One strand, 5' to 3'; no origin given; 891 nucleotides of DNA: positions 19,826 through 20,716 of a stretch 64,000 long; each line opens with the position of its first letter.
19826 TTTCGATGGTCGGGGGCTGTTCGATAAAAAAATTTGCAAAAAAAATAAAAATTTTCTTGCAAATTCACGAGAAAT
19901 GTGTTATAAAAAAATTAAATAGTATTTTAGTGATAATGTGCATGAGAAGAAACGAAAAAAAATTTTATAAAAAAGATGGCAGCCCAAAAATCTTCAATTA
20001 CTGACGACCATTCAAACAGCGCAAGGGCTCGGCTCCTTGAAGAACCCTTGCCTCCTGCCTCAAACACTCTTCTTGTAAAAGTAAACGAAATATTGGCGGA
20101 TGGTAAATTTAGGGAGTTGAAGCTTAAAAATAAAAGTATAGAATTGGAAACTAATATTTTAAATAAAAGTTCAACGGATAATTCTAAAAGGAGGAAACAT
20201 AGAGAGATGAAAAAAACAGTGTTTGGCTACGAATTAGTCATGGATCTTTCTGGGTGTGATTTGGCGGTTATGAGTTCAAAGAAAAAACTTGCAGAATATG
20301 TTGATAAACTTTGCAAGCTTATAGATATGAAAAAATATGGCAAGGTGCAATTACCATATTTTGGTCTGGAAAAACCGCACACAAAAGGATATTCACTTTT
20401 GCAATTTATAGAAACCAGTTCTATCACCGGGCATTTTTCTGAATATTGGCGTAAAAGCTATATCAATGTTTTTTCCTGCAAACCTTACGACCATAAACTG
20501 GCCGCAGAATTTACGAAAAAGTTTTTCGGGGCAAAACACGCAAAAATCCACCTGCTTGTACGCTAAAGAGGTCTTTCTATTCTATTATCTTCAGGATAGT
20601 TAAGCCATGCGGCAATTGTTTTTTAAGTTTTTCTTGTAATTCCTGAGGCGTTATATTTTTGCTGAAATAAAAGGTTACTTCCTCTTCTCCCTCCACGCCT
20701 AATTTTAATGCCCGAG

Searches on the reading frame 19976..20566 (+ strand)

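Call 71: search_protein_families(library=pfam, proteins=[window:19976-20566:+], max_evalue=0.00001)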
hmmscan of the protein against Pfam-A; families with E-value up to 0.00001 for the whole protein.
window:19976-20566:+ (196 aa): 1 family
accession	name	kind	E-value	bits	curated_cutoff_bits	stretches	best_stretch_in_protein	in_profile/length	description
PF02675.21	AdoMet_dc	-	5.8e-14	52.8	25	1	87-196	2-106/107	S-adenosylmethionine decarboxylase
